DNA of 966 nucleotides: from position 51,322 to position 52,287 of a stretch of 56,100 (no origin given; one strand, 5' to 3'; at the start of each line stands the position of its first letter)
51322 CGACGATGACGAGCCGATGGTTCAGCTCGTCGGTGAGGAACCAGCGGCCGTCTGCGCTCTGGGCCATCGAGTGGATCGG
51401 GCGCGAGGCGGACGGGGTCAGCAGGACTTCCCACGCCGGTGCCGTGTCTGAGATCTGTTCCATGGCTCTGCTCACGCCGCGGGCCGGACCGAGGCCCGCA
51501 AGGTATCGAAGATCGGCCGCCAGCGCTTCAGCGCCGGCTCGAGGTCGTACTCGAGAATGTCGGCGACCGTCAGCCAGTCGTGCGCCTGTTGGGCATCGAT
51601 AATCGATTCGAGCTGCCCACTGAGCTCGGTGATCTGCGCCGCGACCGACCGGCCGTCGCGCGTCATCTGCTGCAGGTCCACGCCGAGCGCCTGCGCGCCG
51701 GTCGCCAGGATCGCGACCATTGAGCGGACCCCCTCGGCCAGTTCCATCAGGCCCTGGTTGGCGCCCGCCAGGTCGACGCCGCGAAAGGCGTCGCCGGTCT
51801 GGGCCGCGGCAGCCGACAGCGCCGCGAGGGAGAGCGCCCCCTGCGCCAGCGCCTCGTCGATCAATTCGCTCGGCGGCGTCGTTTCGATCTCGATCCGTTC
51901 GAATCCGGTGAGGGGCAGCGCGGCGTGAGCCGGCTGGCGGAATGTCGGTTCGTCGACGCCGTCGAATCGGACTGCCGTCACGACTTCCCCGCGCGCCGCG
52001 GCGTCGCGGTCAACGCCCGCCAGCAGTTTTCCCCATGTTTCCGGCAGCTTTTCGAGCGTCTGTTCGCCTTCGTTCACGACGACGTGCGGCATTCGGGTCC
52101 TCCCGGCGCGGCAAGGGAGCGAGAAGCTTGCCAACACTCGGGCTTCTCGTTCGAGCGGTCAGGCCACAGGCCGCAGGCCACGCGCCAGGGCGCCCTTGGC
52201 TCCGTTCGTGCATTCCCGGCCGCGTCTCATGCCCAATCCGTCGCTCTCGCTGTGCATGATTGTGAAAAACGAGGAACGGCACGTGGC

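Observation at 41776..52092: Stator genes flbD-motA-motB nested inside a pseudaminic-acid-type nonulosonate operon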

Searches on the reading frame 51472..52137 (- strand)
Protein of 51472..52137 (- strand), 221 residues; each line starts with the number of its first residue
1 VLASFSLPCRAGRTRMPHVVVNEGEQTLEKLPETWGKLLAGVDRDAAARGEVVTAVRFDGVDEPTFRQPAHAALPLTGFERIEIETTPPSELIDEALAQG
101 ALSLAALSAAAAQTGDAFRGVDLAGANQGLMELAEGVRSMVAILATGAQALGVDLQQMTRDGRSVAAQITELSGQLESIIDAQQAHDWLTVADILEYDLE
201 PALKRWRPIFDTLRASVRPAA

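Call 8: search_protein_families(library=pfam, proteins=[window:51472-52137:-], max_evalue=0.01)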
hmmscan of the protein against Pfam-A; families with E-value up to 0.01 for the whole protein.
window:51472-52137:- (221 aa): 0 families

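Call 14: search_protein_families(library=pfam, proteins=[window:51472-52137:-], max_evalue=0.1)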
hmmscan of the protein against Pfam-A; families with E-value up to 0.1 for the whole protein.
window:51472-52137:- (221 aa): 0 families

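Call 49: find_homologous_proteins(query=window:51472-52092:-, max_evalue=0.001)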
Query window:51472-52092:- (206 aa): 64 proteins with E <= 0.001 among 4501 candidates.
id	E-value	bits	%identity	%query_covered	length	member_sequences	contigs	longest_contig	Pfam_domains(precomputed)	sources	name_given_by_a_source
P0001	3.7e-125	433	100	100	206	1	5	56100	PF26154.2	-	-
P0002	1.1e-107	376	86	99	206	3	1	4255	PF26154.2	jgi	jgi:hypothetical protein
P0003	1.1e-99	350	79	100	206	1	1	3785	PF26154.2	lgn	-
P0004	2.6e-77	277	65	100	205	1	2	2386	PF26154.2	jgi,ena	-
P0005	7.1e-76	272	64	100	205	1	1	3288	PF26154.2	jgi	jgi:hypothetical protein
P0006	3.8e-72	260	62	100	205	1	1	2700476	PF26154.2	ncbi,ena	-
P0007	1.7e-71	258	61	98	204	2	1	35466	PF26154.2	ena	-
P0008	8.7e-71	256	61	100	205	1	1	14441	PF26154.2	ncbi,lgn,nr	ncbi:MAG: hypothetical protein KGN76_12195 [Acidobacteriota bacterium]|nr:hypothetical protein [Acid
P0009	1.7e-66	242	57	98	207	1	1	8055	PF26154.2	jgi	jgi:hypothetical protein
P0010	1.5e-65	239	56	99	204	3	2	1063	PF26154.2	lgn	-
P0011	5.7e-65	237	61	93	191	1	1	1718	PF26154.2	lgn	-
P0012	1.2e-63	232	55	99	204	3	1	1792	PF26154.2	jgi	jgi:hypothetical protein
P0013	9.2e-62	226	53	100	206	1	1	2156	PF26154.2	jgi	jgi:hypothetical protein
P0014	2.3e-61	225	53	97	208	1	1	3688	PF26154.2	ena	-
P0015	4.8e-61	224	54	98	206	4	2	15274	PF26154.2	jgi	jgi:hypothetical protein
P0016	1.5e-60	222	53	100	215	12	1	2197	PF26154.2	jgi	-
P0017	1.6e-60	222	52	100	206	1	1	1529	PF26154.2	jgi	jgi:hypothetical protein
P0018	4.0e-60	221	53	98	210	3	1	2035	PF26154.2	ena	-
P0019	1.8e-59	219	53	98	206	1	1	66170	PF26154.2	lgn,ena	-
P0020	7.2e-58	214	51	98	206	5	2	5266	PF26154.2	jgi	jgi:hypothetical protein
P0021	7.4e-57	210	52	98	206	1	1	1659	PF26154.2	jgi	jgi:hypothetical protein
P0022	8.1e-57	210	54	97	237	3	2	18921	PF26154.2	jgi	jgi:hypothetical protein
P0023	6.5e-56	207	51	97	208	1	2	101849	PF26154.2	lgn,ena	-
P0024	3.7e-55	205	53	97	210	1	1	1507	PF26154.2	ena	-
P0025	1.2e-54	203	51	94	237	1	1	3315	PF26154.2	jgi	jgi:hypothetical protein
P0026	2.0e-53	199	49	97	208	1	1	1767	PF26154.2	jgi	jgi:hypothetical protein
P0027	9.9e-53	197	49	100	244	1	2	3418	PF26154.2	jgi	jgi:hypothetical protein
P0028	1.4e-52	196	49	97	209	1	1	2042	PF26154.2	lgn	-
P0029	2.2e-52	196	50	96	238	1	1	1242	PF26154.2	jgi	jgi:hypothetical protein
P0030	7.1e-52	194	51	98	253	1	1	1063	PF26154.2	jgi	jgi:hypothetical protein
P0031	1.2e-51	193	50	100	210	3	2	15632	PF26154.2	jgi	jgi:hypothetical protein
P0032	4.8e-51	191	50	96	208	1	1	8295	PF26154.2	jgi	jgi:hypothetical protein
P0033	9.7e-51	190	51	98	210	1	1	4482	PF26154.2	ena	-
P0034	3.6e-50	189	49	99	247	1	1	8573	PF26154.2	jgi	jgi:hypothetical protein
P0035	2.0e-49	186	49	97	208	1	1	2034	PF26154.2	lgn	-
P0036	3.1e-47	179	46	98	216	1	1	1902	PF26154.2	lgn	-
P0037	1.8e-46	176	47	96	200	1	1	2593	PF26154.2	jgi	jgi:hypothetical protein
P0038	2.5e-41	160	42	96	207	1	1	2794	PF26154.2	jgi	jgi:hypothetical protein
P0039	1.4e-40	157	41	96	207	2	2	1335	PF26154.2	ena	-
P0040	1.6e-40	157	42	96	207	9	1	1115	PF26154.2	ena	-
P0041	5.4e-40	155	43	98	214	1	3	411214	PF26154.2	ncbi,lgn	ncbi:MAG: hypothetical protein AB7H88_00740 [Vicinamibacterales bacterium]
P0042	2.7e-39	153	40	96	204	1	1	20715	PF26154.2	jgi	jgi:hypothetical protein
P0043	7.7e-38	148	42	97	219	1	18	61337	PF26154.2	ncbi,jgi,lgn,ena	-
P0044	2.1e-37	147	40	99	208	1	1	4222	PF26154.2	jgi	-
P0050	9.0e-33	132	42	98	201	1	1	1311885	PF26154.2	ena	-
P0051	9.5e-33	132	41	97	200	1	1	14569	PF26154.2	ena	-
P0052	1.3e-32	131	42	88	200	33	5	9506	PF26154.2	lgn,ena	-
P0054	1.9e-32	131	42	88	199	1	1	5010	PF26154.2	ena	-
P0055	2.3e-32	130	42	88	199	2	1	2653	PF26154.2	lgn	-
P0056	2.3e-32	130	42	88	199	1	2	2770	PF26154.2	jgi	jgi:hypothetical protein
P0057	3.3e-32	130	43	88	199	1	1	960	PF26154.2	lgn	-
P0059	2.7e-31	127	41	97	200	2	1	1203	PF26154.2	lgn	-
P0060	3.2e-31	127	41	88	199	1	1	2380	PF26154.2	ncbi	-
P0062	6.8e-28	116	40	88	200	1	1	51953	-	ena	-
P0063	5.2e-20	90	48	48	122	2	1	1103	PF26154.2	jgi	jgi:hypothetical protein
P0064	3.2e-13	68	28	91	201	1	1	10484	PF26154.2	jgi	jgi:hypothetical protein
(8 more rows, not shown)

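Call 50: find_encoding_contigs(protein=P0041, flank=10000, max_places=1)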
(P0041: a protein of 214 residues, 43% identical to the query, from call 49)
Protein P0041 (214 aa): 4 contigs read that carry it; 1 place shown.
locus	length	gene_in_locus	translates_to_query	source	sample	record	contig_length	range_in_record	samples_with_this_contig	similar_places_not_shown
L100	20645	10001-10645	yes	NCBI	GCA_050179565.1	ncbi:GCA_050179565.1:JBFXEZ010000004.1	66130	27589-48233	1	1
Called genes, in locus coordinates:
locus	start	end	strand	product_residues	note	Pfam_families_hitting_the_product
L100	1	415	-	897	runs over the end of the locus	PF12704:MacB_PCD, PF02687:FtsX, PF12704:MacB_PCD, PF02687:FtsX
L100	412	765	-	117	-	PF03551:PadR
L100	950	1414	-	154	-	-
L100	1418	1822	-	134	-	PF02561:FliS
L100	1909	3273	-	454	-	PF02465:FliD_N, PF07195:FliD_C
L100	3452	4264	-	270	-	PF00669:Flagellin_N, PF00700:Flagellin_C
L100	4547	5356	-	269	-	PF00669:Flagellin_N, PF00700:Flagellin_C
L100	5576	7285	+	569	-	PF13524:Glyco_trans_1_2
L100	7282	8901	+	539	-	PF01075:Glyco_transf_9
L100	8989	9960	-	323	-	PF13524:Glyco_trans_1_2 (weak), PF13692:Glyco_trans_1_4, PF00534:Glycos_transf_1 (weak)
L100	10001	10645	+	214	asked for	PF26154:DUF8042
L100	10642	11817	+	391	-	PF01041:DegT_DnrJ_EryC1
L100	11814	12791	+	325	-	-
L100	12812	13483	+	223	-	PF00702:Hydrolase, PF12710:HAD (weak), PF13419:HAD_2, PF13242:Hydrolase_like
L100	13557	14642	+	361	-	PF03102:NeuB, PF08666:SAF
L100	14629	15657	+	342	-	PF21360:PylC-like_N, PF02655:ATP-grasp_3, PF15632:ATPgrasp_Ter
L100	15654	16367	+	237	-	PF02348:CTP_transf_3, PF12804:NTP_transf_3 (weak)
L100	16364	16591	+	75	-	PF06289:FlbD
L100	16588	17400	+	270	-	PF20560:MotA_N, PF01618:MotA_ExbB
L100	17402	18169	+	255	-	PF13677:MotB_plug, PF00691:OmpA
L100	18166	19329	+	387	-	PF00106:adh_short (weak), PF01073:3Beta_HSD, PF01370:Epimerase, PF02719:Polysacc_synt_2, PF04321:RmlD_sub_bind, PF16363:GDP_Man_Dehyd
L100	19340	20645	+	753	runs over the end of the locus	PF13692:Glyco_trans_1_4, PF00534:Glycos_transf_1 (faint), PF13524:Glyco_trans_1_2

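Call 51: find_encoding_contigs(protein=P0050, flank=10000, max_places=1)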
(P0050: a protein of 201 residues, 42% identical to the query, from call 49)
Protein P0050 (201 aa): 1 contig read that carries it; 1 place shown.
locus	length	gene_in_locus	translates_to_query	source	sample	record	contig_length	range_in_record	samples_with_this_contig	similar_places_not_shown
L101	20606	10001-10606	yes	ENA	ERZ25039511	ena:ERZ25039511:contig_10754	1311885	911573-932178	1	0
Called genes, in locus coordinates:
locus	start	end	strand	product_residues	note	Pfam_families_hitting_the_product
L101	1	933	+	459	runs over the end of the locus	PF22638:FlgK_D1, PF06429:Flg_bbr_C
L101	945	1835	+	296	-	PF00669:Flagellin_N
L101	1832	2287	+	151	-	PF02623:FliW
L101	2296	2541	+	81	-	PF02599:CsrA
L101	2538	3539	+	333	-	PF00583:Acetyltransf_1, PF13673:Acetyltransf_10, PF13508:Acetyltransf_7, PF08445:FR47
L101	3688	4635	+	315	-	-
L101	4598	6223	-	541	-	PF20706:GT4-conflict (weak), PF00534:Glycos_transf_1, PF13692:Glyco_trans_1_4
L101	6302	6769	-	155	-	-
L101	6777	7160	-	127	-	PF02561:FliS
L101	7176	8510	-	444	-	PF02465:FliD_N, PF07195:FliD_C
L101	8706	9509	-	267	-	PF00669:Flagellin_N, PF00700:Flagellin_C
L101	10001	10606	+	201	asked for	PF26154:DUF8042 (weak)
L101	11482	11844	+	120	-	-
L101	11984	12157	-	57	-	-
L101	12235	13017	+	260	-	PF01041:DegT_DnrJ_EryC1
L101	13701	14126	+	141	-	-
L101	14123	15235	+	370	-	PF03102:NeuB, PF08666:SAF (weak)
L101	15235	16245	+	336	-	PF21360:PylC-like_N, PF02655:ATP-grasp_3, PF15632:ATPgrasp_Ter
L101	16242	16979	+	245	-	PF02348:CTP_transf_3, PF12804:NTP_transf_3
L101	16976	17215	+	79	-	PF06289:FlbD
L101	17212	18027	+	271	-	PF20560:MotA_N, PF01618:MotA_ExbB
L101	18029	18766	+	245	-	PF13677:MotB_plug, PF00691:OmpA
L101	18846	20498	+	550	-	PF00795:CN_hydrolase, PF02540:NAD_synthase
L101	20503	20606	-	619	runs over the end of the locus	PF01973:MptE-like (faint), PF00535:Glycos_transf_2, PF13641:Glyco_tranf_2_3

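Call 52: find_encoding_contigs(protein=P0023, flank=10000, max_places=1)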
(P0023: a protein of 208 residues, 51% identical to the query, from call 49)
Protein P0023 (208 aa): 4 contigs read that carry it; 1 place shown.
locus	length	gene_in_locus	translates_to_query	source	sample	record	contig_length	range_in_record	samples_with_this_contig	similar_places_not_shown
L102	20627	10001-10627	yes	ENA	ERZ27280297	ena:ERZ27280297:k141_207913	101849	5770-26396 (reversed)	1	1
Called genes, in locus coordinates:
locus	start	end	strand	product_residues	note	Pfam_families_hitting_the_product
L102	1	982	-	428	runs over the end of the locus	PF00375:SDF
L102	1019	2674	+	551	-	PF07969:Amidohydro_3, PF01979:Amidohydro_1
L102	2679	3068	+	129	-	PF01042:Ribonuc_L-PSP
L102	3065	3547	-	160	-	PF08982:AtaL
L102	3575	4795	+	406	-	-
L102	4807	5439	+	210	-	PF00903:Glyoxalase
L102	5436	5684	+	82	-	-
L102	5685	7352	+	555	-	PF00501:AMP-binding, PF13193:AMP-binding_C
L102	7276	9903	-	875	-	PF00535:Glycos_transf_2, PF07719:TPR_2 (faint), PF13181:TPR_8 (faint), PF13431:TPR_17 (faint), PF13432:TPR_16 (weak), PF13424:TPR_12 (weak), PF13692:Glyco_trans_1_4, PF00534:Glycos_transf_1, +6 more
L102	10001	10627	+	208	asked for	PF26154:DUF8042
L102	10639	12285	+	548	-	PF00535:Glycos_transf_2 (weak)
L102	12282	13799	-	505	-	PF07676:PD40 (faint), PF26549:Tricorn_N (faint)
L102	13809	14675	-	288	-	-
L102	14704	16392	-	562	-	PF07969:Amidohydro_3, PF01979:Amidohydro_1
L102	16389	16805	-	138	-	PF00583:Acetyltransf_1, PF13673:Acetyltransf_10 (weak), PF13508:Acetyltransf_7, PF08445:FR47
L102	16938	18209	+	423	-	-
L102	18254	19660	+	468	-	PF02225:PA (weak), PF04389:Peptidase_M28, PF01546:Peptidase_M20 (weak)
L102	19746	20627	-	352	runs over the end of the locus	-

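Call 65: find_encoding_contigs(protein=P0062, flank=10000, max_places=1)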
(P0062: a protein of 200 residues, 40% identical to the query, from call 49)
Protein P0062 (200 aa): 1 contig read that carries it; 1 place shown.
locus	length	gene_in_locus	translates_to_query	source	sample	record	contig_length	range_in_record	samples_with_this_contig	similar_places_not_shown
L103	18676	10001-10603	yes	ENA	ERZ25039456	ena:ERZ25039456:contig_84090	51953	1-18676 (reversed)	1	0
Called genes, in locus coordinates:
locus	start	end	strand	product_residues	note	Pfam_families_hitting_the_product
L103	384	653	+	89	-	PF06429:Flg_bbr_C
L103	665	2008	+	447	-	PF00669:Flagellin_N, PF02623:FliW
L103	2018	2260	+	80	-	PF02599:CsrA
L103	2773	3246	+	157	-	PF00583:Acetyltransf_1, PF13673:Acetyltransf_10, PF13508:Acetyltransf_7, PF08445:FR47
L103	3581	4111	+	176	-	PF01209:Ubie_methyltran, PF08241:Methyltransf_11, PF08242:Methyltransf_12, PF13489:Methyltransf_23, PF13649:Methyltransf_25, PF13847:Methyltransf_31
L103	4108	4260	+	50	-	-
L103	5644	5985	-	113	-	PF22725:GFO_IDH_MocA_C3, PF02894:GFO_IDH_MocA_C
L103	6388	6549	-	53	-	-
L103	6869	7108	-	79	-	PF02561:FliS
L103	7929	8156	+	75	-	-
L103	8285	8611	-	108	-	PF02465:FliD_N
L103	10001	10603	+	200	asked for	-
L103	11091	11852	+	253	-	-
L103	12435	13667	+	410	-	PF01041:DegT_DnrJ_EryC1 (faint)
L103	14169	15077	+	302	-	PF03102:NeuB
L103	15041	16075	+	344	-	PF08666:SAF, PF21360:PylC-like_N, PF02655:ATP-grasp_3, PF15632:ATPgrasp_Ter (weak)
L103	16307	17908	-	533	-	-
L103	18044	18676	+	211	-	?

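Call 66: find_encoding_contigs(protein=P0043, flank=10000, max_places=1)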
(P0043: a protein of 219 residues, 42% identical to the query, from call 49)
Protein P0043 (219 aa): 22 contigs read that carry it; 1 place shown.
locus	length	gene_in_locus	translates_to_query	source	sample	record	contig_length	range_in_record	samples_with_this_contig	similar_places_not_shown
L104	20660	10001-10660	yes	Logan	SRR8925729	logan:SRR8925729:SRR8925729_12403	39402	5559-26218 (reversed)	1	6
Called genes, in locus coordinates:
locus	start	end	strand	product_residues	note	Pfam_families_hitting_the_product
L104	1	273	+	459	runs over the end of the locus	PF22638:FlgK_D1, PF06429:Flg_bbr_C (weak)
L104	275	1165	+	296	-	PF00669:Flagellin_N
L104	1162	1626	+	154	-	PF02623:FliW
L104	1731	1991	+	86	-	PF02599:CsrA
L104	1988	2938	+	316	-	PF00583:Acetyltransf_1, PF13673:Acetyltransf_10, PF13508:Acetyltransf_7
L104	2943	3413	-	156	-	-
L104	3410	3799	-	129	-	PF02561:FliS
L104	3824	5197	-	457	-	PF02465:FliD_N, PF07195:FliD_C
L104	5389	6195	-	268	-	PF00669:Flagellin_N, PF00700:Flagellin_C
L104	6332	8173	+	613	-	PF13524:Glyco_trans_1_2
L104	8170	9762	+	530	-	PF01075:Glyco_transf_9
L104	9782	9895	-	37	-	-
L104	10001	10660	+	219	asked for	PF26154:DUF8042 (weak)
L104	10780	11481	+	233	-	PF05401:NodS (weak), PF13489:Methyltransf_23, PF07021:MetW, PF08003:Methyltransf_9 (weak), PF13847:Methyltransf_31, PF08241:Methyltransf_11, PF08242:Methyltransf_12, PF13649:Methyltransf_25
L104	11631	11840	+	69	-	-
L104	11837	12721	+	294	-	PF20560:MotA_N, PF01618:MotA_ExbB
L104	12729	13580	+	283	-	PF13677:MotB_plug, PF00691:OmpA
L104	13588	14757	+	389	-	PF00072:Response_reg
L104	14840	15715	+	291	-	PF08668:HDOD, PF01966:HD (weak)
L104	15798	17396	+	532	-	PF02203:TarH (weak), PF12729:4HB_MCP_1, PF00015:MCPsignal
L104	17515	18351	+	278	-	PF03705:CheR_N, PF08242:Methyltransf_12 (faint), PF01739:CheR, PF08241:Methyltransf_11 (faint), PF13649:Methyltransf_25 (faint)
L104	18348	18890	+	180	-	PF03975:CheD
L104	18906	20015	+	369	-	PF00072:Response_reg, PF01339:CheB_methylest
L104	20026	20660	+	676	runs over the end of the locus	PF01627:Hpt, PF02895:H-kinase_dim, PF02518:HATPase_c, PF01584:CheW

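Call 68: predict_structure(alignment_id=A2)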
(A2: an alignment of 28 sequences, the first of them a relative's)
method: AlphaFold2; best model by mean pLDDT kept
length: 206 residues; sequences in the alignment: 28
mean_pLDDT: 94.8   pTM: 0.83
mean pLDDT of the five models: 94.8, 93.2, 93.0, 92.5, 91.6
residues with pLDDT >= 90: 192; 70-90: 11; 50-70: 2; < 50: 1
segments of 3 or more residues with pLDDT < 50: none
pLDDT, mean of each block of 10 residues (from residue 1): 91 89 96 96 96 94 95 96 96 98 96 97 97 95 95 95 96 98 97 95 73
secondary structure, 60 per line:
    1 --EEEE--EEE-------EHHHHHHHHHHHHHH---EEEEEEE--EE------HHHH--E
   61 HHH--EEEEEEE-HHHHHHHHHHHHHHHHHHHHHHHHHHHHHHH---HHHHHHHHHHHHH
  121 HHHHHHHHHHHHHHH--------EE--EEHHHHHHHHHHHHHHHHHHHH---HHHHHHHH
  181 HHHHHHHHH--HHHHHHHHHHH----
elements in order: E3-6 E9-11 H20-33 E37-43 H54-57 E66-72 H74-104 H108-135 H150-169 H173-189 H192-202

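Call 70: fold_search(model_id=the predicted structure, library=pdb)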
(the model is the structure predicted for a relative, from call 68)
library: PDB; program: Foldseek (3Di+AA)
matches with E <= 10: 387; with E <= 0.001: 0
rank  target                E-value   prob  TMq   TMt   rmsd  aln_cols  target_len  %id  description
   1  9n0k_A                1.3e-02  1.00  0.48  0.75   2.6       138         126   17  Crystal structure of KABLE triple mutant (Ile12Phe, Lys14Pro, Leu20Trp) (released 2025-08-20)
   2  9n0i_E                1.8e-02  1.00  0.49  0.74   2.8       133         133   16  Crystal structure of KABLE double mutant (Lys14Pro, Leu20Trp) (released 2025-08-20)
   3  9n0i_A                5.7e-02  1.00  0.48  0.76   2.5       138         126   17  Crystal structure of KABLE double mutant (Lys14Pro, Leu20Trp) (released 2025-08-20)
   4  3cwi                  1.0e-01  0.97  0.23  0.54   4.1        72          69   17  Crystal structure of thiamine biosynthesis protein (ThiS) from Geobacter metallireducens. Northeast Structural Genomics  (released 2008-05-06)
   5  9cte                  1.1e-01  0.99  0.41  0.68   3.8       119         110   22  De novo design of protein catalysts for new-to-nature reactions (released 2025-05-07)
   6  9dwa_A                1.4e-01  1.00  0.49  0.76   2.6       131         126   18  Crystal structure of FABLE, MPD condition (released 2025-08-20)
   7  6s33_A                1.7e-01  0.44  0.24  0.31   8.6       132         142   14  Ligand binding domain of the P. putida receptor PcaY_PP in complex with Protocatechuate (released 2020-10-21)
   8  5w93_A                1.8e-01  0.96  0.39  0.55   5.0       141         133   15  p130Cas complex with paxillin LD1 (released 2017-09-06)
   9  7jrq                  2.5e-01  0.99  0.46  0.70   3.0       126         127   19  Crystallographically Characterized De Novo Designed Mn-Diphenylporphyrin Binding Protein (released 2021-01-13)
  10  9taq_A                3.0e-01  0.99  0.48  0.74   2.8       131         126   16  De novo photoenzyme variant ABLE-E116C-TXT H49A-L42T (photoABLE1 precursor) in complex with substrate (released 2026-03-25)
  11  6x8n_A                3.0e-01  0.99  0.47  0.73   2.9       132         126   17  Crystal Structure of H49A ABLE mutant (released 2020-08-26)
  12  5xua_G                3.0e-01  0.93  0.40  0.55   4.7       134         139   10  The ligand-free dimer of chemoreceptor MCP2201 ligand binding domain (released 2018-06-27)
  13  5xsj_L                3.3e-01  0.28  0.20  0.32   9.6       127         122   15  XylFII-LytSN complex (released 2017-08-02)
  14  6w6x_A                3.5e-01  0.98  0.45  0.69   4.2       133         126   16  Crystal Structure of ABLE Apo-protein (released 2020-08-26)
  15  5xua_H                3.5e-01  0.91  0.40  0.56   4.8       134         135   10  The ligand-free dimer of chemoreceptor MCP2201 ligand binding domain (released 2018-06-27)
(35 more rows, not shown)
